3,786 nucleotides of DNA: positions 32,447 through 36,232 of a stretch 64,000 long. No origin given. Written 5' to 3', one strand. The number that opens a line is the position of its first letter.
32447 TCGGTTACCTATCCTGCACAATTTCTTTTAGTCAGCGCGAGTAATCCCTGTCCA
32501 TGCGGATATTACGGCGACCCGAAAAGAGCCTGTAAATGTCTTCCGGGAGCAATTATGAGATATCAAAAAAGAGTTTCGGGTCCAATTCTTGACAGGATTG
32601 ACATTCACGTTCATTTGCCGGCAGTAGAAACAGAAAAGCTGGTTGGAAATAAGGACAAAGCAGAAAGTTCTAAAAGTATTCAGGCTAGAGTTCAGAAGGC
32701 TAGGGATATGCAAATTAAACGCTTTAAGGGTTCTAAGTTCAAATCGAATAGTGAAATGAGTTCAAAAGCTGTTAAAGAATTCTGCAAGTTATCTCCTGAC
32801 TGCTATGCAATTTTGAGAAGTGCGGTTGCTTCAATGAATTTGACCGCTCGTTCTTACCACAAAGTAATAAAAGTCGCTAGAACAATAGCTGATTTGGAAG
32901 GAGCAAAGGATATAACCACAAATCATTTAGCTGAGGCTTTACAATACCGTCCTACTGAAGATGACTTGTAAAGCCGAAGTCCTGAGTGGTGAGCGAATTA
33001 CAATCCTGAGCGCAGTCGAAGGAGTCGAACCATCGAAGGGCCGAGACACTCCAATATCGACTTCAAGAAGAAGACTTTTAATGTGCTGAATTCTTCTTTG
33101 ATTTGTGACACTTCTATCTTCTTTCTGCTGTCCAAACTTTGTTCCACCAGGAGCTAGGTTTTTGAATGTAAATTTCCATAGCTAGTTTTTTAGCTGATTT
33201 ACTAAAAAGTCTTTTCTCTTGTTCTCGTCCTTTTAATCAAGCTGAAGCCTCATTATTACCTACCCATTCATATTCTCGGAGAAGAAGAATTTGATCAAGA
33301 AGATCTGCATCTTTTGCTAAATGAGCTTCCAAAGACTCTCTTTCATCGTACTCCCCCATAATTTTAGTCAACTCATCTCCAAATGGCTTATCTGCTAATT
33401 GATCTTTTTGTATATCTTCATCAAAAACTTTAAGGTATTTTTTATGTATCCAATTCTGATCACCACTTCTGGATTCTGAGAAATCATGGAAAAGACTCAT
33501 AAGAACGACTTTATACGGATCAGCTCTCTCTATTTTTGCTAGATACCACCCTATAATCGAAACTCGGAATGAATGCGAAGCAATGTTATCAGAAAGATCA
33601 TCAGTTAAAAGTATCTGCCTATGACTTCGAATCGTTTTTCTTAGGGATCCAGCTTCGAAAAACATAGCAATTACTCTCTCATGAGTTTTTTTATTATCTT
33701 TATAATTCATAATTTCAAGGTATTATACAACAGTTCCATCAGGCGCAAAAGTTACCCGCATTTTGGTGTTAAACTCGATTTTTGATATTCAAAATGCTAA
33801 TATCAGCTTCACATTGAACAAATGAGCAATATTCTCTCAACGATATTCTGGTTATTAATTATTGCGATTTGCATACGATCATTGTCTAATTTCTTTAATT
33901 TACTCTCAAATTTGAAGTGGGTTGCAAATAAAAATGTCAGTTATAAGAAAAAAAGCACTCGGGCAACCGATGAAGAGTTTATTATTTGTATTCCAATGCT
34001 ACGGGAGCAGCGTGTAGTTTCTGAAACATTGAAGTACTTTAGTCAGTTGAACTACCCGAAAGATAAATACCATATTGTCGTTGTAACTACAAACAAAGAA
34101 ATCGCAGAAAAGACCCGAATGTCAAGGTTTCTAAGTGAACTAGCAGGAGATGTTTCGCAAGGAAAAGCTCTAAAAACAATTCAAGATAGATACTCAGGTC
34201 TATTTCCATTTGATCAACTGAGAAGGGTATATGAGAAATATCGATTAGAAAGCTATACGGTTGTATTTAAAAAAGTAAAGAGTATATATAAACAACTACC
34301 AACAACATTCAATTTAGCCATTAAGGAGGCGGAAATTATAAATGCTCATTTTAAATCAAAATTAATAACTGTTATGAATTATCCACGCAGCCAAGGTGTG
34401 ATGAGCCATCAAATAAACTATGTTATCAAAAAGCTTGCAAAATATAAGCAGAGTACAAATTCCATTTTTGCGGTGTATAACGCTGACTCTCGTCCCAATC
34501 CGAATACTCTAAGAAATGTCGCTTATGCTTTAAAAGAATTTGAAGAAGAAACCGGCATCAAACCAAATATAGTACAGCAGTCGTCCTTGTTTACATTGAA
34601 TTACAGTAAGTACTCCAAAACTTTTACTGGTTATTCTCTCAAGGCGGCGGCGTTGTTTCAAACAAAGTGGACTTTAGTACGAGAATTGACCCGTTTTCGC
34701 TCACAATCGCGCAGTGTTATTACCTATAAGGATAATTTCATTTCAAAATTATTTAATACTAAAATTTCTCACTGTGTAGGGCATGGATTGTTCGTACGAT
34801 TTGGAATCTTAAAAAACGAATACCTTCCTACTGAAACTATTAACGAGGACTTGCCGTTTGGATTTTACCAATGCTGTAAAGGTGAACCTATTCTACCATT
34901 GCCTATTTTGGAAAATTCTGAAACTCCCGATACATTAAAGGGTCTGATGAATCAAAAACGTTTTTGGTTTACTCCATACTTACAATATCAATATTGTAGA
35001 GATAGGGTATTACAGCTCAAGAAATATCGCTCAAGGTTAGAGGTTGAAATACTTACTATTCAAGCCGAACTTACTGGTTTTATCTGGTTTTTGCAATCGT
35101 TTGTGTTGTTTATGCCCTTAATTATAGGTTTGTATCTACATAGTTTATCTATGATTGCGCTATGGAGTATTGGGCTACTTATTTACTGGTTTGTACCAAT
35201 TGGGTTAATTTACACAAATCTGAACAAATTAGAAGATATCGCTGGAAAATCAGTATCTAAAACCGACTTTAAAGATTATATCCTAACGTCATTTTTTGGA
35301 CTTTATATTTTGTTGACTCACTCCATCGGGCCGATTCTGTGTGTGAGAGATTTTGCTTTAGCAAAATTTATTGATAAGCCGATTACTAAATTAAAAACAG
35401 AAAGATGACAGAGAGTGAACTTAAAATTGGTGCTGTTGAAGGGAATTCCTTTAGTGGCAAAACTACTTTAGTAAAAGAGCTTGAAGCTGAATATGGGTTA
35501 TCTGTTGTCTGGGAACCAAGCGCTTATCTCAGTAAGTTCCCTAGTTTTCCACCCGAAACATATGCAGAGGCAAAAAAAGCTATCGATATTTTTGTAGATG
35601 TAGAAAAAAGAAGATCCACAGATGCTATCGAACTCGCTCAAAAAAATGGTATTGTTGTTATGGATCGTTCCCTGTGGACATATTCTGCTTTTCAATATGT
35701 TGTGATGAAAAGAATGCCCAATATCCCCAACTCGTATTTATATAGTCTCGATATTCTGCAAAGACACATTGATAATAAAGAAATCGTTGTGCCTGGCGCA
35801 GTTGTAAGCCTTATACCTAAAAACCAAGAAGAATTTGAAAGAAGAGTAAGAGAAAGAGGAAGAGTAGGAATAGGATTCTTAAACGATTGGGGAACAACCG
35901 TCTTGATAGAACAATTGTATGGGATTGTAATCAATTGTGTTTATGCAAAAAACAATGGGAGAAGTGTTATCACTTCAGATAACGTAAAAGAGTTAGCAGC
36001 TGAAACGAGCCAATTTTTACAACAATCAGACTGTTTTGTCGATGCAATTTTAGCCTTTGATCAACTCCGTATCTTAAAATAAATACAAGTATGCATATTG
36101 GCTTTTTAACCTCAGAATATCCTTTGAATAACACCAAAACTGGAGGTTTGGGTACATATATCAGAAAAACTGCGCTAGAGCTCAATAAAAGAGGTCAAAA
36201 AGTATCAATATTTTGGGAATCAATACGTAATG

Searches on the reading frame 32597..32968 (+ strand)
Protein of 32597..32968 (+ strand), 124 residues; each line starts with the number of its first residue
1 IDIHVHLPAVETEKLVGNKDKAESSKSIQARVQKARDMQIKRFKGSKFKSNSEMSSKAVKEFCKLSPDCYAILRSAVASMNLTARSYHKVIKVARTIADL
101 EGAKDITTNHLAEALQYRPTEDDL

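Call 35: find_related_loci(query=window:32597-32968:+, collection=metagenome_contigs, flank=10000)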
Query window:32597-32968:+ (124 aa) in metagenome_contigs; peptide patterns used: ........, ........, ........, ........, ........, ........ (x = any residue, [..] = any of these).
245 stretches matched a pattern; 65 encode a relative of the query (tblastn E <= 1e-3); 64 distinct loci.
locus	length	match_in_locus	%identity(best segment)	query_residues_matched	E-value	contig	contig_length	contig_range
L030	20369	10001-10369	89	1-123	3e-72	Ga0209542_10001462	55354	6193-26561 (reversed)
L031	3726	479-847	86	1-123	2e-70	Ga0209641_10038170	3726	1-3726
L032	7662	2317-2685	86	1-123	1e-69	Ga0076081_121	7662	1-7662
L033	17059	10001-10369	86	1-123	1e-69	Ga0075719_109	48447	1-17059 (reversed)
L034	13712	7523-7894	86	1-124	1e-69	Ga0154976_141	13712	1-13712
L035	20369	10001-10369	85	1-123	9e-68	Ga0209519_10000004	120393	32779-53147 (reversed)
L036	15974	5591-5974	82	1-124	3e-66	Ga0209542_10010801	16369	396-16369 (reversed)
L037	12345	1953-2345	77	1-124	1e-64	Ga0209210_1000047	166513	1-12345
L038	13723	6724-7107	77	1-124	4e-63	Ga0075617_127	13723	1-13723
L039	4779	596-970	74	4-124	9e-59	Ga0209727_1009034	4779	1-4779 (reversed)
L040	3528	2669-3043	71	1-123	2e-57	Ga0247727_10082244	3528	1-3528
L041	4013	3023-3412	69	1-124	1e-57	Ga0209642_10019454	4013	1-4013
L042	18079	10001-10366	87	2-123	1e-69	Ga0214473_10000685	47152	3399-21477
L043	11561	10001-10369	70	2-124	8e-56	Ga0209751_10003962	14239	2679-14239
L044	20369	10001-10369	70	2-124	8e-56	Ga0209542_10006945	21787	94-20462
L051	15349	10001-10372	60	1-122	1e-47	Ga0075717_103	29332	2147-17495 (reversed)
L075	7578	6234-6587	43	1-121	4e-26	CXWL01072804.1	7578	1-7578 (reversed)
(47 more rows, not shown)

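Call 41: search_protein_families(library=pfam, proteins=[L033:8225-10378:+, L042:7460-8281:-, L042:8621-9376:+, L042:9376-9993:+, L042:10787-12115:+, L042:12117-12887:+, L042:12871-13545:+, L042:13542-14462:-, L039:1658-2503:+, L037:2564-4081:-], max_evalue=0.001)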
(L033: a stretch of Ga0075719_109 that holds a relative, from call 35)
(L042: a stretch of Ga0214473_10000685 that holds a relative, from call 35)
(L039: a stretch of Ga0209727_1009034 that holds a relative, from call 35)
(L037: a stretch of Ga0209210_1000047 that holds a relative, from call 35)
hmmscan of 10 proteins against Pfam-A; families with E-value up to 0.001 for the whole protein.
L033:8225-10378:+ (717 aa): 5 families
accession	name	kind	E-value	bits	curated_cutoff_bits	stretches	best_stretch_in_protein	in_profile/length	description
PF13335.12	Mg_chelatase_C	-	1.1e-32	112.9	26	1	615-710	2-94/94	Magnesium chelatase, subunit ChlI C-terminal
PF07508.19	Recombinase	-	1.2e-14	54.8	21.1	1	216-332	4-102/102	Recombinase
PF01078.27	Mg_chelatase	-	1.1e-12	48.2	20.3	1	556-605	156-205/207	Magnesium chelatase, subunit ChlI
PF00239.26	Resolvase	-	1.8e-07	31.8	23.3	1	24-133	2-105/145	Resolvase, N terminal domain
PF13408.12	Zn_ribbon_recom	-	9.2e-07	29.6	25.3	1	345-407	1-57/58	Recombinase zinc beta ribbon domain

L042:7460-8281:- (273 aa): 1 family
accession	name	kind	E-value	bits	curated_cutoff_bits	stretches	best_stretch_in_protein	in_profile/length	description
PF02498.22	Bro-N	-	1.7e-08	35.4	25.6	1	22-109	10-88/96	BRO family, N-terminal domain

L042:8621-9376:+ (251 aa): 0 families

L042:9376-9993:+ (205 aa): 1 family
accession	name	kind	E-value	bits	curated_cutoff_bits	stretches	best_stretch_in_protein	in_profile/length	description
PF00293.34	NUDIX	-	4.1e-19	69.3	21.1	1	71-184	3-122/134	NUDIX domain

L042:10787-12115:+ (442 aa): 1 family
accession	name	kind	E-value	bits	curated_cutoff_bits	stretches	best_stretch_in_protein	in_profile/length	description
PF02624.21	YcaO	-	2.7e-58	198.3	25.7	1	74-403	7-325/325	YcaO cyclodehydratase, ATP-ad Mg2+-binding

L042:12117-12887:+ (256 aa): 2 families
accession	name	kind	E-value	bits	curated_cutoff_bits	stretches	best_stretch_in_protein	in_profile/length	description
PF00881.29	Nitroreductase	-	2.1e-21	77.3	23.5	1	73-253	1-166/167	Nitroreductase family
PF14512.11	TM1586_NiRdase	-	0.00019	21.6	27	0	201-254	81-132/215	Putative TM nitroreductase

L042:12871-13545:+ (224 aa): 1 family
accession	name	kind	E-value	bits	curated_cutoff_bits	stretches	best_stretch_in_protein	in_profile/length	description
PF00300.27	His_Phos_1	-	8.9e-24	84.7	21.7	1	11-171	1-160/194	Histidine phosphatase superfamily (branch 1)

L042:13542-14462:- (306 aa): 1 family
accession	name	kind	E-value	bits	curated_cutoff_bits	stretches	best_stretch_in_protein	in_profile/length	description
PF01636.29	APH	-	1e-11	45.5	23.2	1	57-233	35-218/239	Phosphotransferase enzyme family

L039:1658-2503:+ (281 aa): 0 families

L037:2564-4081:- (505 aa): 6 families
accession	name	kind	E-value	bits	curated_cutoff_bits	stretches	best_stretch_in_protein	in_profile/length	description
PF00056.29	Ldh_1_N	-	5.4e-10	39.9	27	1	208-342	4-136/141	lactate/malate dehydrogenase, NAD binding domain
PF07475.17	Hpr_kinase_C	-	6.9e-08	32.6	33.3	1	55-107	8-60/171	HPr Serine kinase C-terminal domain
PF13238.12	AAA_18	-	7.9e-05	23.6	29.4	1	68-96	1-30/128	AAA domain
PF25199.1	nSTAND_NTPase5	-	0.00043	20.6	34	1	28-105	7-79/145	Novel STAND NTPase 5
PF13555.12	AAA_29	-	0.00064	19.9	27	0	56-81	12-38/61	P-loop containing region of AAA domain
PF20720.3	nSTAND3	-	0.00099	19.3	27.2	0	63-87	15-39/155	Novel STAND NTPase 3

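Call 42: search_protein_families(library=pfam, proteins=[L034:7912-9312:-, L034:9323-9877:-, L034:9896-11080:-, L034:11082-11684:-, L034:11689-13380:-, L051:4715-5677:+, L051:5661-6179:+, L051:6168-6968:-, L051:6944-7795:-, L051:7820-8335:-], max_evalue=0.001)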
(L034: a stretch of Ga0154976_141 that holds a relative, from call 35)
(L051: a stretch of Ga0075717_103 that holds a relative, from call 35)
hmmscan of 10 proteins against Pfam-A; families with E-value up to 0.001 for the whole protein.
L034:7912-9312:- (466 aa): 1 family
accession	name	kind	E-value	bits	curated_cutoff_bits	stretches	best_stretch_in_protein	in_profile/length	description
PF00275.25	EPSP_synthase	-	5.9e-56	190.4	22.8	1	34-453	3-415/417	EPSP synthase (3-phosphoshikimate 1-carboxyvinyltransferase)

L034:9323-9877:- (184 aa): 1 family
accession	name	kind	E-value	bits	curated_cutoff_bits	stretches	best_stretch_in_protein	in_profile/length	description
PF02698.23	DUF218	-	1.5e-17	64.2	27.6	1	26-150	2-110/133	DUF218 domain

L034:9896-11080:- (394 aa): 2 families
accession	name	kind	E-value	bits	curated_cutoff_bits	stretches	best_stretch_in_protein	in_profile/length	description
PF04055.27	Radical_SAM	-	1.7e-10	41.7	29.5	1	53-170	2-125/166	Radical SAM superfamily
PF13186.11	SPASM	-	1.2e-07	32.4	21.5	1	298-355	6-63/67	Iron-sulfur cluster-binding domain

L034:11082-11684:- (200 aa): 1 family
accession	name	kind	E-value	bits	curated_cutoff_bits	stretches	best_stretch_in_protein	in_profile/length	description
PF00300.27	His_Phos_1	-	5.2e-45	153.9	21.7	1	3-195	1-190/194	Histidine phosphatase superfamily (branch 1)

L034:11689-13380:- (563 aa): 2 families
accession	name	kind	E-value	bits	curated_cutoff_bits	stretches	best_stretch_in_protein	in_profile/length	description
PF02310.24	B12-binding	-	1.6e-17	63.9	32.1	1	43-153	13-120/121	B12 binding domain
PF04055.27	Radical_SAM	-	2.7e-17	63.9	29.5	1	214-383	4-165/166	Radical SAM superfamily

L051:4715-5677:+ (320 aa): 2 families
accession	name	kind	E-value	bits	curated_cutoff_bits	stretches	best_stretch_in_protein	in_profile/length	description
PF01636.29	APH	-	1e-18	68.4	23.2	1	44-268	9-229/239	Phosphotransferase enzyme family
PF03881.20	Fructosamin_kin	-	4.1e-06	26.7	22.4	1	35-287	20-260/288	Fructosamine kinase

L051:5661-6179:+ (172 aa): 1 family
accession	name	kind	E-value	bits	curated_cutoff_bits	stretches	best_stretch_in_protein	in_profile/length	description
PF00293.34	NUDIX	-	9.4e-17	61.7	21.1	1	22-137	6-122/134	NUDIX domain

L051:6168-6968:- (266 aa): 6 families
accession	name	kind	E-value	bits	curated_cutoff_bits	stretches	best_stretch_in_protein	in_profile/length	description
PF05175.20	MTS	-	3.4e-16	59.8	23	1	60-208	22-155/170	Methyltransferase small domain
PF06325.19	PrmA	-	3.1e-12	47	22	1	67-143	157-233/296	Ribosomal protein L11 methyltransferase (PrmA)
PF13847.12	Methyltransf_31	-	7.1e-09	35.9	27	1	71-210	4-129/145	Methyltransferase domain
PF03602.21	Cons_hypoth95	-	5.4e-06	26.6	24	1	64-145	35-122/182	Conserved hypothetical protein 95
PF13649.12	Methyltransf_25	-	5.5e-06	27.4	27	1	74-142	1-70/97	Methyltransferase domain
PF01728.25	FtsJ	-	0.00053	20.4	24.1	1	68-153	20-100/181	FtsJ-like methyltransferase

L051:6944-7795:- (283 aa): 1 family
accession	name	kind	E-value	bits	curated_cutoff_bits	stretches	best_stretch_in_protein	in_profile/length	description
PF00069.31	Pkinase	-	0.00052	19.9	31.7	0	72-143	69-142/263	Protein kinase domain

L051:7820-8335:- (171 aa): 2 families
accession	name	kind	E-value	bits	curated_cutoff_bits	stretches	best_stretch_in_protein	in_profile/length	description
PF01467.32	CTP_transf_like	-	2.7e-19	70.1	21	1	28-162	1-132/133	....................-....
PF06574.18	FAD_syn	-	4.5e-05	23.7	27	1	20-97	3-84/158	FAD synthetase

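Call 45: find_related_loci(query=window:32597-32968:+, collection=viral_contigs, flank=10000)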
Query window:32597-32968:+ (124 aa) in viral_contigs; peptide patterns used: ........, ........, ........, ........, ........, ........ (x = any residue, [..] = any of these).
12 stretches matched a pattern; 3 encode a relative of the query (tblastn E <= 1e-3); 3 distinct loci.
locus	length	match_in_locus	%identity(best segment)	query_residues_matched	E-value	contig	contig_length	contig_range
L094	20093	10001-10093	44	49-80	3e-4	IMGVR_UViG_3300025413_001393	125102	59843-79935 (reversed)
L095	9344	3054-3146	44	49-80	3e-4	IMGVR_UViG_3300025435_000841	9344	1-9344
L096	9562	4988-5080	44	49-80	3e-4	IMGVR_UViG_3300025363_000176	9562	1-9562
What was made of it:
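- No free element or viral contig carrying a yifB 3' module was found (call 45).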

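Call 49: search_protein_families(library=pfam, proteins=[L030:10441-11166:+, L030:11064-11540:+, L030:11537-12010:+, L030:12017-12490:+, L030:12534-13157:+, L030:13163-14020:+, L030:14017-14526:+, L030:14519-14995:+, L030:15753-16502:+, L030:18265-19170:+], max_evalue=0.001)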
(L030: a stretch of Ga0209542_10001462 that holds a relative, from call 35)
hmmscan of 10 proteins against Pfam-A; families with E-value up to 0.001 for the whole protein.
L030:10441-11166:+ (241 aa): 7 families
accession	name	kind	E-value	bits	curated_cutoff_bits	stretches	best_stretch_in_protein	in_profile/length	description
PF00106.31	adh_short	-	3.2e-43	147.9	26.6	1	6-200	1-191/195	short chain dehydrogenase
PF13561.12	adh_short_C2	-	8e-25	88.2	27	1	14-199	5-184/236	Enoyl-(Acyl carrier protein) reductase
PF08659.16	KR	-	7.1e-12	46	22.6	1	8-123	3-122/180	KR domain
PF01370.27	Epimerase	-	2.9e-06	27.3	20.9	1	8-181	1-164/240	NAD dependent epimerase/dehydratase family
PF02719.21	Polysacc_synt_2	-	5.1e-05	23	20.2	1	8-120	1-111/293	Polysaccharide biosynthesis protein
PF19810.5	HFX_2341_N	-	0.00058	20.7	30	0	33-90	27-91/120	HFX_2341-like, N-terminal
PF04321.23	RmlD_sub_bind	-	0.00058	19.5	27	1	8-103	3-71/287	RmlD substrate binding domain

L030:11064-11540:+ (158 aa): 3 families
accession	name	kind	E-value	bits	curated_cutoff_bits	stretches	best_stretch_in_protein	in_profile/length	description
PF07883.17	Cupin_2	-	1.5e-11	44.3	27.2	1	72-134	5-66/70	Cupin domain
PF02311.25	AraC_binding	-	8.4e-05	22.8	21.1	1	78-130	16-67/135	AraC-like ligand binding domain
PF06052.18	3-HAO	-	0.0005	20.2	25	1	41-136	5-107/151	3-hydroxyanthranilic acid dioxygenase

L030:11537-12010:+ (157 aa): 0 families

L030:12017-12490:+ (157 aa): 1 family
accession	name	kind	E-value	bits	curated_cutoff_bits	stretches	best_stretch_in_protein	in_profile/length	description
PF01243.27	PNPOx_N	-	2.5e-11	44.4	28.1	1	6-116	3-106/120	Pyridoxamine 5'-phosphate oxidase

L030:12534-13157:+ (207 aa): 2 families
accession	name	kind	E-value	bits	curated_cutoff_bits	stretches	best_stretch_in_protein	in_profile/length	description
PF14907.12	NTP_transf_5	-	2.3e-09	37.6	31.2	1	28-201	60-241/249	Uncharacterised nucleotidyltransferase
PF19502.5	DUF6036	-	4.4e-05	23.8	23.6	1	56-190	37-135/164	Nucleotidyltransferase of unknown function (DUF6036)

L030:13163-14020:+ (285 aa): 3 families
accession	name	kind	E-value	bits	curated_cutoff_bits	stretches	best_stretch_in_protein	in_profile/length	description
PF00892.27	EamA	-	3.6e-25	89.2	28.2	2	2-138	2-134/135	EamA-like transporter family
PF04142.21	Nuc_sug_transp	-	1.7e-05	24.5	27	1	67-148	83-164/315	Nucleotide-sugar transporter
PF03151.22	TPT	-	2e-05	24.5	30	1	39-282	37-289/291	Triose-phosphate Transporter family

L030:14017-14526:+ (169 aa): 2 families
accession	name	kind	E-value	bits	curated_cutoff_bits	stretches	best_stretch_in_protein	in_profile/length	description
PF00383.29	dCMP_cyt_deam_1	-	3.8e-16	59.3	25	1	9-109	3-101/102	Cytidine and deoxycytidylate deaminase zinc-binding region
PF14437.12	MafB19-deam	-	1.7e-12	47.9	27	1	16-115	9-106/142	MafB19-like deaminase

L030:14519-14995:+ (158 aa): 2 families
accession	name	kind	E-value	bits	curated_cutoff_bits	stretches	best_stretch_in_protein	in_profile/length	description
PF00293.34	NUDIX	-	2.9e-19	69.8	21.1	1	15-129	9-130/134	NUDIX domain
PF14815.12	NUDIX_4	-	0.00013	22.1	35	1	13-116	3-98/113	NUDIX domain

L030:15753-16502:+ (249 aa): 0 families

L030:18265-19170:+ (301 aa): 3 families
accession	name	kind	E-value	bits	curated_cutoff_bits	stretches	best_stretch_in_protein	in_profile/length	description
PF00589.27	Phage_integrase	-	8.8e-38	130.2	27.1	1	117-289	2-170/172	Phage integrase family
PF02899.23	Phage_int_SAM_1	-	3.9e-15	56.3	22.3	1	12-95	1-82/83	Phage integrase, N-terminal SAM-like domain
PF13495.12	Phage_int_SAM_4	-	8.3e-08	33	27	1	18-92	8-78/85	Phage integrase, N-terminal SAM-like domain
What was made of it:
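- On Tandem integrative-island array with target-gene 3'-end duplication: None in the relatives' islets that were scanned (calls 41, 42, 49).
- No integrase gene was found inside islets A or B, or in the relatives' islets that were examined (calls 41, 42, 49). No integrase is present in any islet (calls 41, 42, 49).
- Tried and rejected: Integrase inside the islets: not found (calls 41, 42, 49).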

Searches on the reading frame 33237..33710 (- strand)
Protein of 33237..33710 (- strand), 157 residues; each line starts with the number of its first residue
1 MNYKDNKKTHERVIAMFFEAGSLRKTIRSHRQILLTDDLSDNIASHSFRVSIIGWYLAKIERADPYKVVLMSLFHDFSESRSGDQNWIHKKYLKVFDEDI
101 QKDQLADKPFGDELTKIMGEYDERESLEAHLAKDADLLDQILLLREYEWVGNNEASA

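Call 12: search_protein_families(library=ncbifam, proteins=[window:33237-33710:-], max_evalue=0.1)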
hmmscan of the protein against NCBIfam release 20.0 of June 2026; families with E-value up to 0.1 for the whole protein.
window:33237-33710:- (157 aa): 1 family
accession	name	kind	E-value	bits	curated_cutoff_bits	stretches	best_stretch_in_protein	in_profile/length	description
NF003009.0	PRK03826.1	equivalog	2.6e-05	24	122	1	39-154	26-155/197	5'-deoxynucleotidase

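Call 14: search_protein_families(library=padloc, proteins=[window:33237-33710:-], max_evalue=0.01)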
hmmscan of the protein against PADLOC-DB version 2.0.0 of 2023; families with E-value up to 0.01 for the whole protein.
window:33237-33710:- (157 aa): 1 family
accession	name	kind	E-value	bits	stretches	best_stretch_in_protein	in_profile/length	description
PDLC00131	GajB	-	0.0019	15.2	1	11-126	341-455/647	UrvD helicase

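Call 77: search_protein_families(library=phrogs, proteins=[window:33237-33710:-], max_evalue=0.001)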
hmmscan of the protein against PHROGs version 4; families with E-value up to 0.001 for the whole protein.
window:33237-33710:- (157 aa): 1 family
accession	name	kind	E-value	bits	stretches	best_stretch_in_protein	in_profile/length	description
phrog_7076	-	DNA, RNA and nucleotide metabolism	2.5e-07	31.6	1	40-147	26-138/188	dATP triphosphohydrolase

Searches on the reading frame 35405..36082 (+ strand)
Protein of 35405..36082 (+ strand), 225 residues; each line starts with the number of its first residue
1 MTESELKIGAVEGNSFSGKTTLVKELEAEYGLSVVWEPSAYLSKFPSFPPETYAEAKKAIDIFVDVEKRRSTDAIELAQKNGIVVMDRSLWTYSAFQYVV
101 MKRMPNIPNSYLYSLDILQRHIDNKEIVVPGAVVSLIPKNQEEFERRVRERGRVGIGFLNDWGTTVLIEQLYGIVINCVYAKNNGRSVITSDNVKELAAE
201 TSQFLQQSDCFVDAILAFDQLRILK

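Call 4: search_protein_families(library=pfam, proteins=[window:35405-36082:+], max_evalue=0.1)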
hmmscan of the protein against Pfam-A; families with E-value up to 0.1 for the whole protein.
window:35405-36082:+ (225 aa): 2 families
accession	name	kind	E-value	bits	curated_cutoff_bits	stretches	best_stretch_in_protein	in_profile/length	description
PF13521.12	AAA_28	-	4.7e-06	27.4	27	1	17-98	10-91/164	AAA domain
PF01712.25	dNK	-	5.4e-05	23.5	27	1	10-153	2-145/203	Deoxynucleoside kinase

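Call 12: search_protein_families(library=ncbifam, proteins=[window:35405-36082:+], max_evalue=0.1)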
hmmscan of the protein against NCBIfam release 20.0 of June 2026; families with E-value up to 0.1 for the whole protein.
window:35405-36082:+ (225 aa): 1 family
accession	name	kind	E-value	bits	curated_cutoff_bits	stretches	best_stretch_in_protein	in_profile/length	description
NF005254.0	PRK06762.2-1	equivalog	0.019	14.8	198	1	11-116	8-106/165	hypothetical protein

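Call 14: search_protein_families(library=padloc, proteins=[window:35405-36082:+], max_evalue=0.01)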
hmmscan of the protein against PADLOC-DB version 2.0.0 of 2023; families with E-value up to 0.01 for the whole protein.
window:35405-36082:+ (225 aa): 1 family
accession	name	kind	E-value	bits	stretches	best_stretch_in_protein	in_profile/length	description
PDLC04690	PDC-M51B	-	0.001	16.9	1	10-90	6-87/191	-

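Call 77: search_protein_families(library=phrogs, proteins=[window:35405-36082:+], max_evalue=0.001)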
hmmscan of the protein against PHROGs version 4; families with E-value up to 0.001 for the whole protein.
window:35405-36082:+ (225 aa): 2 families
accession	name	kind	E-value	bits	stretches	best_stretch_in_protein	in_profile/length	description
phrog_761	-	other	2.2e-07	31.8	1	6-140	19-145/362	thymidylate kinase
phrog_2107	-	other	2.4e-05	25.1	1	13-105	10-108/201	thymidylate kinase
